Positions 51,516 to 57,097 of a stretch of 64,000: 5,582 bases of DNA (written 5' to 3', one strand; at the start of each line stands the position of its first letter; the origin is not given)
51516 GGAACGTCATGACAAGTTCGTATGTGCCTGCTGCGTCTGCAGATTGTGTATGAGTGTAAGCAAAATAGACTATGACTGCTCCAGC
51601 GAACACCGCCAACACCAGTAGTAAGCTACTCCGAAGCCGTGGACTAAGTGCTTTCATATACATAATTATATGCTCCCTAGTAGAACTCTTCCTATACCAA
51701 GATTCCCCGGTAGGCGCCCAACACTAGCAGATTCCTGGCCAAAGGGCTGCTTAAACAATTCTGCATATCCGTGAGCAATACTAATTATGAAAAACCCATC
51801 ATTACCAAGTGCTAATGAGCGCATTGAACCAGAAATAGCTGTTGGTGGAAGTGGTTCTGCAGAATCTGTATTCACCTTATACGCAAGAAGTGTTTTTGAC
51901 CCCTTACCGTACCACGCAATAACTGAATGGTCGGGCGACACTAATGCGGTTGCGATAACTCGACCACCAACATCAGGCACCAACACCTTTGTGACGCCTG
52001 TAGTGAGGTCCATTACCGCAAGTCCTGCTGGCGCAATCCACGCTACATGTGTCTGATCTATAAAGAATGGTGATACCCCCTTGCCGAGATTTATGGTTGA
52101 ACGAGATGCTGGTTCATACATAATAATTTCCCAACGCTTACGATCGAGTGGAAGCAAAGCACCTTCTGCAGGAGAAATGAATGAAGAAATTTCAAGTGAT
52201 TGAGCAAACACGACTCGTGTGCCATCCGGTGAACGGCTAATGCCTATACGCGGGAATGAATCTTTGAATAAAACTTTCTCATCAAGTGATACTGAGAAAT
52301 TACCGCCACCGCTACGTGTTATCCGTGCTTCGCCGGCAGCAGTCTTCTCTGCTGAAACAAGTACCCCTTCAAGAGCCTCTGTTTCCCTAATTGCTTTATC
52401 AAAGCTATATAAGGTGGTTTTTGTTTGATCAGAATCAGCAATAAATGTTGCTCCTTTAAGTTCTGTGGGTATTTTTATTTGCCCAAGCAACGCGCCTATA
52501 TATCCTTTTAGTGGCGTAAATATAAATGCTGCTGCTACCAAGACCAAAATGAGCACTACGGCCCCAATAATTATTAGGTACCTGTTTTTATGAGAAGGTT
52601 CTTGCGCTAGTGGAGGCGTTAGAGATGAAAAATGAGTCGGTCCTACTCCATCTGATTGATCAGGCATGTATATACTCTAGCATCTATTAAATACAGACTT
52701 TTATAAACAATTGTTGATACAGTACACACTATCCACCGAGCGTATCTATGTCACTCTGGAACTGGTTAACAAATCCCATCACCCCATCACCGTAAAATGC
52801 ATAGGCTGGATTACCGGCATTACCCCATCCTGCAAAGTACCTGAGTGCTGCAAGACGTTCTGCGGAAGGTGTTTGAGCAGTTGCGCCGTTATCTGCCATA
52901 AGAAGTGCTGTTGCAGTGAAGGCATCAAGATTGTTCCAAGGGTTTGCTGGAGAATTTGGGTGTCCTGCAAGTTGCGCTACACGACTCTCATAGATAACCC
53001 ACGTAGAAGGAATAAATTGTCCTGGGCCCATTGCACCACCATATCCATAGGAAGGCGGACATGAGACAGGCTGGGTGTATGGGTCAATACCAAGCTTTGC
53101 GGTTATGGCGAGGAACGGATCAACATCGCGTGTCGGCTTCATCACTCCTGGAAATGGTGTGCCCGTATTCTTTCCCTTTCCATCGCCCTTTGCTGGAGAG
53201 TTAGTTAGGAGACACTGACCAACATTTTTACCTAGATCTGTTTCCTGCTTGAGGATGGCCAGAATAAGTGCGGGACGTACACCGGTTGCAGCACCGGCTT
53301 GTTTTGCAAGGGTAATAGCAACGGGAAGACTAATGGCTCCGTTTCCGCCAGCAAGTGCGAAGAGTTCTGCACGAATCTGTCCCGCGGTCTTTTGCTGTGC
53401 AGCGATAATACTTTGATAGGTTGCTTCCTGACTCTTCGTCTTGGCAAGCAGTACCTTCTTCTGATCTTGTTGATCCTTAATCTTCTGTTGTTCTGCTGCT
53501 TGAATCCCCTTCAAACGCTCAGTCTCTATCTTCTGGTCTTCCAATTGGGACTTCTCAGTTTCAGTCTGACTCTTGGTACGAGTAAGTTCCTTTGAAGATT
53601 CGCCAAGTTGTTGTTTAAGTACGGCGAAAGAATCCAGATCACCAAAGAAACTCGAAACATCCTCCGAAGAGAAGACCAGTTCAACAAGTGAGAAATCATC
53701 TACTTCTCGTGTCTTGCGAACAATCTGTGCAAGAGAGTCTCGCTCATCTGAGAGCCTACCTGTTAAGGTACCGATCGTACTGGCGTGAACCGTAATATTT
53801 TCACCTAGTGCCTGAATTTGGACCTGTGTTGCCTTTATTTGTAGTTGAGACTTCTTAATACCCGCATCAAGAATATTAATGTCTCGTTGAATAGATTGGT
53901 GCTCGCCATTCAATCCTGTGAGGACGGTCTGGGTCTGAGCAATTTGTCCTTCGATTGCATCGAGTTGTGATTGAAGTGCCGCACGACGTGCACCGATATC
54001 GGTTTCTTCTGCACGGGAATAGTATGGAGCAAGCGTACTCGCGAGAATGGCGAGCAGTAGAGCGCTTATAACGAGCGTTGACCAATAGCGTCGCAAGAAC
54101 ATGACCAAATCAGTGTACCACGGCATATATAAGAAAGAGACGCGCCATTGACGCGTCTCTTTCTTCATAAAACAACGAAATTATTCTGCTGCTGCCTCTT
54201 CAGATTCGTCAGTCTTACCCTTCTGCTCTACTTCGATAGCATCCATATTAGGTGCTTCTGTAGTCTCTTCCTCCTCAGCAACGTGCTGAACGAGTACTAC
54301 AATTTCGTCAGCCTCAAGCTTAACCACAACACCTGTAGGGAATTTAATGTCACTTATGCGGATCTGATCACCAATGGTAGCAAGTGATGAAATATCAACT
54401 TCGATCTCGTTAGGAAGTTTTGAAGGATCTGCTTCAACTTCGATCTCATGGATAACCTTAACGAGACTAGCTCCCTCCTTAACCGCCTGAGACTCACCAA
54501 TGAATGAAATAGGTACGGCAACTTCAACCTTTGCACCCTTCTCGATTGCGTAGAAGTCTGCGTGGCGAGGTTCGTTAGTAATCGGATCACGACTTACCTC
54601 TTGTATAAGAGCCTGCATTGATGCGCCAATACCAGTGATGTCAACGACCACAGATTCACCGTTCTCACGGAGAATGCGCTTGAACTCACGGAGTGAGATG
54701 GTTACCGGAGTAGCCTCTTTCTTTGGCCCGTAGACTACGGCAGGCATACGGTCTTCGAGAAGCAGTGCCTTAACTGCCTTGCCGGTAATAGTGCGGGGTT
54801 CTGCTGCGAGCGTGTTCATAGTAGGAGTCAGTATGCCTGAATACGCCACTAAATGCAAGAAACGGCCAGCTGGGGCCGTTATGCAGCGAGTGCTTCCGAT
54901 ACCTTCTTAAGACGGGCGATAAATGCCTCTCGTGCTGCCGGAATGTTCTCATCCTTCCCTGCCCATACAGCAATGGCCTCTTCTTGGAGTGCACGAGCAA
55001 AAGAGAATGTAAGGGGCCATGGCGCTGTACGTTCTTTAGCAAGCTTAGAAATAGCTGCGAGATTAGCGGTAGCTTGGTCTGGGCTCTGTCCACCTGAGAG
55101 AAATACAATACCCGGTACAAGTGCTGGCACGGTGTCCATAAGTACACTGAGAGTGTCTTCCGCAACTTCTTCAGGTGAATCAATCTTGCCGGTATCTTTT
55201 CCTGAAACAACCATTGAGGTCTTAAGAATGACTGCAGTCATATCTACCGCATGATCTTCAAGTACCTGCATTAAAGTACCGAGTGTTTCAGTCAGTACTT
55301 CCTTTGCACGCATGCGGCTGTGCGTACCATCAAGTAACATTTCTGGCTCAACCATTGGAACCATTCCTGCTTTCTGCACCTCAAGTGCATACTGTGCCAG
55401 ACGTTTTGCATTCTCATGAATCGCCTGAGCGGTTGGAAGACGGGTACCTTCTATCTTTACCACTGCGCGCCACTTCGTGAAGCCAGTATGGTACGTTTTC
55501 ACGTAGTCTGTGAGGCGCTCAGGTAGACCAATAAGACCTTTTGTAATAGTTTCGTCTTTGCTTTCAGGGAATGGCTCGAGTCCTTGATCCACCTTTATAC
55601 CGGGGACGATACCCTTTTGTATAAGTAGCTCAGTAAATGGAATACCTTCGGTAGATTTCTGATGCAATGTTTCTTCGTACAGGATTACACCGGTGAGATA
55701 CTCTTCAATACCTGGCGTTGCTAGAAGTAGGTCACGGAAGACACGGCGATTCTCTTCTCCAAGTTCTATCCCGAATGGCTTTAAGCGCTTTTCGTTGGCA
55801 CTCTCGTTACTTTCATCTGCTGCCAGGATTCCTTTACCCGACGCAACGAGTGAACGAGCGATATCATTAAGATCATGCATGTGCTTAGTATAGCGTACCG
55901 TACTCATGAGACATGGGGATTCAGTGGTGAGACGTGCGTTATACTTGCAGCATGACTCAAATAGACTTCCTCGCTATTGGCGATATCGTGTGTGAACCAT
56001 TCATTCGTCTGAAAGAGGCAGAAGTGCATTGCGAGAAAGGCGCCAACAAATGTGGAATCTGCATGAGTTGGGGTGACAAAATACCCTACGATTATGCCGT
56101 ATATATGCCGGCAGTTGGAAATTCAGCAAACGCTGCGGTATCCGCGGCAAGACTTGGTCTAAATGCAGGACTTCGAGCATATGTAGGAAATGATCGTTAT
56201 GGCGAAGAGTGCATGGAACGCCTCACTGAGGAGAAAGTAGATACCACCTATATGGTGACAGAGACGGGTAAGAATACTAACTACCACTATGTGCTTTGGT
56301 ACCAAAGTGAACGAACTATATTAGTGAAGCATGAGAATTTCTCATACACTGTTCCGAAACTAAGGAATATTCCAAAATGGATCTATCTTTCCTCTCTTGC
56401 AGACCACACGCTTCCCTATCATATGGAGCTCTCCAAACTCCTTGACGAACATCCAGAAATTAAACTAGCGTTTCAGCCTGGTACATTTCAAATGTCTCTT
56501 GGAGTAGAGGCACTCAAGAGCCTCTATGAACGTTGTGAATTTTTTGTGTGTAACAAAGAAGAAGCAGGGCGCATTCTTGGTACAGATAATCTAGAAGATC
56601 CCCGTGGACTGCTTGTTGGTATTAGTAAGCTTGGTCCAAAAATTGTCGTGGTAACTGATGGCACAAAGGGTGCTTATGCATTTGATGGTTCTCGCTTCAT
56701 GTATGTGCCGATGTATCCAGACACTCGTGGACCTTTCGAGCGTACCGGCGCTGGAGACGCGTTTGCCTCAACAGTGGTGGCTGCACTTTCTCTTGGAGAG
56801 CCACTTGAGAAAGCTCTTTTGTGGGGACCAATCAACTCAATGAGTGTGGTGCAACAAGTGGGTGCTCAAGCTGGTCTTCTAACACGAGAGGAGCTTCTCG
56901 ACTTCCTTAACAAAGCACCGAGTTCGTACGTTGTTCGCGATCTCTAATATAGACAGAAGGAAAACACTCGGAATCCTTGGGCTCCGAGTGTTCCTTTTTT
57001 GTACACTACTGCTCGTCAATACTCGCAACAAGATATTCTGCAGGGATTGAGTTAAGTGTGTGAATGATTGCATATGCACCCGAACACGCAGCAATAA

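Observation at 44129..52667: Three tandem copies of a translationally coupled two-gene cassette: membrane-anchored PD40 beta-propeller protein plus secreted Cys-rich PACP-repeat protein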

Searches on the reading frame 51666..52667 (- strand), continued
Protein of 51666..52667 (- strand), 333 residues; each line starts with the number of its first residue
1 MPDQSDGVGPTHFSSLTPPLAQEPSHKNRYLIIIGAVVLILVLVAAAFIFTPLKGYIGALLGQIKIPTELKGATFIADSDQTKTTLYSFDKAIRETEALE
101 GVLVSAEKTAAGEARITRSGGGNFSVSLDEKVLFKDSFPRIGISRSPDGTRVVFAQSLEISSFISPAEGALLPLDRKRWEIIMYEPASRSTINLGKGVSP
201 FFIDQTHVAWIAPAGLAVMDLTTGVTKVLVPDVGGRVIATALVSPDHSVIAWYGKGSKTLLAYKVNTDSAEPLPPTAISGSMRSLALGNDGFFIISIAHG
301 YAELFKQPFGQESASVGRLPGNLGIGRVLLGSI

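Call 83: search_solved_structures(query=A9, max_evalue=1)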
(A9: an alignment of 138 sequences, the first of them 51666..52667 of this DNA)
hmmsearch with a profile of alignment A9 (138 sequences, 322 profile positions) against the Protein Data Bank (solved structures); distinct sequences matched with E-value up to 1: 65 (the best 60 are shown).
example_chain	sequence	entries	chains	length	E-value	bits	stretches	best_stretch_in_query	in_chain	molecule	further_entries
6pnv_A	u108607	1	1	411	1e-09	41.1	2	65-148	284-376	Tol-Pal system protein TolB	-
1crz_A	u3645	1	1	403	3.7e-09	39.2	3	119-259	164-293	TOLB PROTEIN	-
2w8b_B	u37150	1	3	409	4e-09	39.1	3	119-259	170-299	PROTEIN TOLB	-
2hqs_A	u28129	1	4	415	4.7e-09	38.9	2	119-259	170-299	Protein tolB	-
2w8b_A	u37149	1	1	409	4.9e-09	38.8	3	119-259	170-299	PROTEIN TOLB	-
3iax_A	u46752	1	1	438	5.5e-09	38.7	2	63-148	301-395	Protein tolB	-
1c5k_A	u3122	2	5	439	5.5e-09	38.7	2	63-148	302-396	PROTEIN (TOLB PROTEIN) | PROTEIN TOLB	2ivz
2ymu_A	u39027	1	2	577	1.8e-08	37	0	122-179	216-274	WD-40 REPEAT PROTEIN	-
4jml_A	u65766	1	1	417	2.9e-08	36.3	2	136-278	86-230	Protein TolB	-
7nst_E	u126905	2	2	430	3.3e-08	36.1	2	136-278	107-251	Tol-Pal system protein TolB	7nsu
4r40_A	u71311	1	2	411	3.5e-08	36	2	119-258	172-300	Protein TolB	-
4pwz_A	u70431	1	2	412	3.8e-08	35.9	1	119-156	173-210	Protein TolB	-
7mx5_A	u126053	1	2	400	1.1e-07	34.4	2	120-255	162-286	Tol-Pal system protein TolB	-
7bie_A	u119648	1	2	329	1.7e-07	33.8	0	122-178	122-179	nvWRAP-T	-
7big_A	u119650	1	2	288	5.2e-07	32.2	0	122-150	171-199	v13WRAP-T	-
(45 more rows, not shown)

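Call 91: find_related_loci(query=A6, collection=metagenome_contigs, flank=4500)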
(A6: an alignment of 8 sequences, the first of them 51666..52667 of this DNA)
Query A6 (333 aa) in metagenome_contigs; peptide patterns used: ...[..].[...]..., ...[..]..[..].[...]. (x = any residue, [..] = any of these).
142 stretches matched a pattern; 1 encode a relative of the query (tblastn E <= 1e-3); 1 distinct loci.
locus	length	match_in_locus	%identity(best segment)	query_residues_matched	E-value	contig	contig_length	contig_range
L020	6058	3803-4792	45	1-333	9e-87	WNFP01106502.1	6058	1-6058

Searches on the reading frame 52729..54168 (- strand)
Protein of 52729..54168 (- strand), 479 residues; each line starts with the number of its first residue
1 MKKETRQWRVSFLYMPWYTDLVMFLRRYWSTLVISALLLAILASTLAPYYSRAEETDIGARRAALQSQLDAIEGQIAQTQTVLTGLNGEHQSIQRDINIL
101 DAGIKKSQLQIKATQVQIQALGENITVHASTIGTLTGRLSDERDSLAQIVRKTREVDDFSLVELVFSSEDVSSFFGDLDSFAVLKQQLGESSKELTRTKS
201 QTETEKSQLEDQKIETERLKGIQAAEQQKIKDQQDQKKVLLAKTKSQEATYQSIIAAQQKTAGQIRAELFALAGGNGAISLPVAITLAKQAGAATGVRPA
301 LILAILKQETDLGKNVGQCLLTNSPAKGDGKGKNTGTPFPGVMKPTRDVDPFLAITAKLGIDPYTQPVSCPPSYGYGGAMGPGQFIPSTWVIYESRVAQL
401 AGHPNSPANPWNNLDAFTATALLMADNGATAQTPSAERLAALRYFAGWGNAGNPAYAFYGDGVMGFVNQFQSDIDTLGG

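Call 35: search_protein_families(library=ncbifam, proteins=[window:52729-54168:-], max_evalue=1)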
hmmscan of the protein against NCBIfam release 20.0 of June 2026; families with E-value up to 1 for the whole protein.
window:52729-54168:- (479 aa): 12 families
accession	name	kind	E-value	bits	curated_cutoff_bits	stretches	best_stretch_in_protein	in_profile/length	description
NF008644.1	PRK11637.1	equivalog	5.5e-06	25.6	270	1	66-265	3-202/385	murein hydrolase activator EnvC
TIGR02169.1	SMC_prok_A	equivalog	9.2e-05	20.3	729.4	1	53-260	682-887/1165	chromosome segregation protein SMC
TIGR02282.1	MltB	equivalog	0.00016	21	281.4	1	289-393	73-165/290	lytic murein transglycosylase B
NF045780.1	TrlF_fam_ATP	equivalog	0.00057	18.7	350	1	49-269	452-681/944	TrlF family AAA-like ATPase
NF008029.0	PRK10760.1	equivalog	0.001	18.2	449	1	290-430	141-264/359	lytic murein transglycosylase B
TIGR02168.1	SMC_prok_B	equivalog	0.0017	16.1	567.35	1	57-155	781-879/1181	chromosome segregation protein SMC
NF045487.1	ASRP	equivalog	0.0073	15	300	1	60-156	355-448/593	archaea-specific SMC-related protein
TIGR02283.1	MltB_2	subfamily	0.015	14.6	248.45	0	376-394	153-171/300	lytic murein transglycosylase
TIGR04211.1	SH3_and_anchor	equivalog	0.023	14.3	65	2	61-136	67-152/198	TIGR04211 family SH3 domain-containing protein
NF038350.1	taxis_HmpF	equivalog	0.059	11.7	200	1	64-142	449-527/553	pilus motility taxis protein HmpF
NF046104.1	PptglHdxlasePcsB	equivalog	0.068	12.3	450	1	33-127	5-99/400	peptidoglycan hydrolase PcsB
NF043043.1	T4SS_Ceg10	subfamily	0.71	9.3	200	0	172-263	16-104/282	Ceg14 family Dot/Icm T4SS effector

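Call 67: search_protein_families(library=pfam, proteins=[window:52729-54168:-], max_evalue=0.1)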
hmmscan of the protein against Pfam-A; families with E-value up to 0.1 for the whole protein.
window:52729-54168:- (479 aa): 2 families
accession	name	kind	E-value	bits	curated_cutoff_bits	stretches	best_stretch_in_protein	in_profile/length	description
PF13406.11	SLT_2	-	1.2e-06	28.4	24.3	2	287-319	76-108/292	Transglycosylase SLT domain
PF13721.11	SecD-TM1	-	0.094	13.6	30.5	1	28-127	6-101/103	SecD export protein N-terminal TM region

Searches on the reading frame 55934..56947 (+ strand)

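Call 67: search_protein_families(library=pfam, proteins=[window:55934-56947:+], max_evalue=0.1)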
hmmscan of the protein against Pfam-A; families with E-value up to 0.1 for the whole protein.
window:55934-56947:+ (337 aa): 2 families
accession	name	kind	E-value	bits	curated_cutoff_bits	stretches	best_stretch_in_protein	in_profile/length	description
PF00294.29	PfkB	-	1.7e-30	106.8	25.8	1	62-315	37-299/302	pfkB family carbohydrate kinase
PF08543.17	Phos_pyr_kin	-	0.0009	19.1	27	1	191-295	109-221/246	Phosphomethylpyrimidine kinase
